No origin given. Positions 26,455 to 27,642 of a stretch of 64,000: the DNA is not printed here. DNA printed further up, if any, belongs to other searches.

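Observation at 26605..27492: Protein C: possible HEPN-type Rx4H motif joined to a CCA-enzyme-like C-terminal motif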

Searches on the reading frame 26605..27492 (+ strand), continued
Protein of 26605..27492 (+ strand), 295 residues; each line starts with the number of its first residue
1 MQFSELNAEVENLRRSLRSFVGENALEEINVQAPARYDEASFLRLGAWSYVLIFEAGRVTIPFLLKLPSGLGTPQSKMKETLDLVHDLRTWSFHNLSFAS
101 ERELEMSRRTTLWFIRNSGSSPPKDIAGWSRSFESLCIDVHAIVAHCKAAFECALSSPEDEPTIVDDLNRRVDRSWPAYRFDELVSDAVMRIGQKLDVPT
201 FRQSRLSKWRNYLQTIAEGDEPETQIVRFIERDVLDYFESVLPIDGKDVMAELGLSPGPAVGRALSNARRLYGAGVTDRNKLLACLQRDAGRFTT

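Call 74: fold_search(model_id=the predicted structure, library=viral)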
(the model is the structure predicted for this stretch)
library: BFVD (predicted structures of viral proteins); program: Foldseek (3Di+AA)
matches with E <= 10: 131; with E <= 0.001: 0
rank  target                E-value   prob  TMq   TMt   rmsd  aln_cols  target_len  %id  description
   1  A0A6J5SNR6            5.7e-01  0.08  0.13  0.05  22.9       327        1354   13  Large polyvalent protein associated domain-containing protein [uncultured Caudovirales phage]
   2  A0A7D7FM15            6.5e-01  0.06  0.11  0.08  18.2       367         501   12  Nucleocapsid protein [Hemipteran rhabdo-related virus OKIAV26]
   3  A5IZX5                7.7e-01  0.12  0.16  0.13  20.3       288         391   11  Uncharacterized protein [Spodoptera litura granulovirus]
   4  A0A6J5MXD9            7.7e-01  0.06  0.13  0.10  22.1       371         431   10  Uncharacterized protein [uncultured Caudovirales phage]
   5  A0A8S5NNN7            8.5e-01  0.06  0.13  0.08  22.3       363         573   11  Minor tail protein [Myoviridae sp. ctkOm7]
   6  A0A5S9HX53            9.7e-01  0.10  0.20  0.14  18.7       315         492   12  Ubiquitin-like proteins [Tenacibaculum phage PTm1]
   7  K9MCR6                1.0e+00  0.06  0.11  0.11  24.8       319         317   11  (no name in the UniProt tables at hand)
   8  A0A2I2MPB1            1.2e+00  0.16  0.20  0.16  18.1       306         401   13  tRNA nucleotidyltransferase [Mycobacterium phage EniyanLRS]
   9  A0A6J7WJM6            1.2e+00  0.06  0.16  0.11  20.8       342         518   12  Caudovirus, tape measure, N-terminal (Fragment) [uncultured Caudovirales phage]
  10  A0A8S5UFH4            1.4e+00  0.15  0.16  0.19  12.3       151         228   14  Uncharacterized protein (Fragment) [Myoviridae sp. ctcyQ27]
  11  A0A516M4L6            1.4e+00  0.04  0.12  0.06  31.9       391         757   11  (no name in the UniProt tables at hand)
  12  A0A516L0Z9            1.5e+00  0.07  0.16  0.11  18.3       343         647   11  (no name in the UniProt tables at hand)
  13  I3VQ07                1.5e+00  0.06  0.15  0.09  18.0       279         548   12  B32 [miniopterid betaherpesvirus 1]
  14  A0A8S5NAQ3            1.6e+00  0.04  0.11  0.06  46.8       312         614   13  Uncharacterized protein [Siphoviridae sp. ctL5G6]
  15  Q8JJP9                1.7e+00  0.08  0.16  0.15  17.6       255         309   12  Protein G49 [Suid gammaherpesvirus 3]
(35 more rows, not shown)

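Call 86: list_cluster_members(proteins=[P0001, P0310, P0283, P0178])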
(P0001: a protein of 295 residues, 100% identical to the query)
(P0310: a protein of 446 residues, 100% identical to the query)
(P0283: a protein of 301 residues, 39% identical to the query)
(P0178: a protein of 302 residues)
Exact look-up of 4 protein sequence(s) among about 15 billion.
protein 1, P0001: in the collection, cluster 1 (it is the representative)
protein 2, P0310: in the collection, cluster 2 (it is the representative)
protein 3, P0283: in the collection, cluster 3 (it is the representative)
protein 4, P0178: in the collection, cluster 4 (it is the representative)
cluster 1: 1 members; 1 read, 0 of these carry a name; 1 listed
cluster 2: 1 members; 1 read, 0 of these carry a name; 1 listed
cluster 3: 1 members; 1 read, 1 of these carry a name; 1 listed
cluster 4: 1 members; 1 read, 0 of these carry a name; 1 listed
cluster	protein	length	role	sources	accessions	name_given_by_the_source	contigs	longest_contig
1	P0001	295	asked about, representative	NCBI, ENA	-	-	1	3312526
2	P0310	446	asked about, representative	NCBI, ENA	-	-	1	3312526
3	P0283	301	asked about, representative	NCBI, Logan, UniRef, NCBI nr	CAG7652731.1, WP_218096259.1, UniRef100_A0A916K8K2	hypothetical protein PAESOLCIP111_06613 [Paenibacillus solanacearum] | CCA-adding enzyme C-terminal domain-containing protein n=1 Tax=Paenibacillus solanacearum ... | hypothetical protein [Paenibacillus solanacearum]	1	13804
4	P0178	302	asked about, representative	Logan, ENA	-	-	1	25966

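Call 88: search_dna_similar(query=window:26605-27489:+, collection=plasmids, mode=protein, max_evalue=0.001, max_rows=15)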
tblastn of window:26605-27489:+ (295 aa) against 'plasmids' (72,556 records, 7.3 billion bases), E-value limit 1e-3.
No match.

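Call 89: search_dna_similar(query=window:26605-27489:+, collection=phages, mode=protein, max_evalue=0.001, max_rows=15)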
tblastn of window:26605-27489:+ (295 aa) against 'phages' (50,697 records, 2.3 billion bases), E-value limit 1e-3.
No match.

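Call 104: search_solved_structures(query=A8, max_evalue=1, show_alignments=0)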
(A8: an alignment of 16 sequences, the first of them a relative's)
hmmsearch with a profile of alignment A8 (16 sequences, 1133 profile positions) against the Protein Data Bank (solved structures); distinct sequences matched with E-value up to 1: 18.
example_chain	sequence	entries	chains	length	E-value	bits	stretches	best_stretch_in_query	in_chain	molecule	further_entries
5cyp_A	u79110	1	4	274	0.017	15.9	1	363-426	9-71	Septin-9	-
4yqf_B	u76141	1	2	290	0.019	15.8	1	363-426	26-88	Septin-9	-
5cyo_A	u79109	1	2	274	0.019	15.7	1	363-426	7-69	Septin-9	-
4z54_A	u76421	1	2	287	0.023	15.5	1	357-426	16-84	Neuronal-specific septin-3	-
8a22_Bw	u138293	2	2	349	0.035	14.8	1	328-395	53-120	mS29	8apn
8apo_Bw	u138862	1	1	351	0.036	14.8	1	328-395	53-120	mS29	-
3sop_A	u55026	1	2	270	0.059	14.1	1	362-426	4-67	Neuronal-specific septin-3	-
4z51_A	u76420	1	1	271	0.059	14.1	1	362-426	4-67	Neuronal-specific septin-3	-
6uqq_C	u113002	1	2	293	0.061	14.1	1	362-426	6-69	Neuronal-specific septin-3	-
5zfq_A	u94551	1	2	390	0.1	13.3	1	316-397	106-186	Twitching motility pilus retraction protein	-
4bs1_B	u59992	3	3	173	0.19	12.4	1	341-393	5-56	TRANSCRIPTIONAL REGULATOR (NTRC FAMILY) | TRANSCRIPTIONAL REGULATOR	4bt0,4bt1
1ny6_A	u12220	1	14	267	0.3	11.8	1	341-393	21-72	transcriptional regulator (NtrC family)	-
4ly6_A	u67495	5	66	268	0.3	11.8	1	341-393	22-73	Transcriptional regulator (NtrC family)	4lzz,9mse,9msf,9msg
3m0e_A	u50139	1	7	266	0.31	11.7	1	341-393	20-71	Transcriptional regulator (NtrC family)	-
1ny5_A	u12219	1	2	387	0.49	11.1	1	341-393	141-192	transcriptional regulator (NtrC family)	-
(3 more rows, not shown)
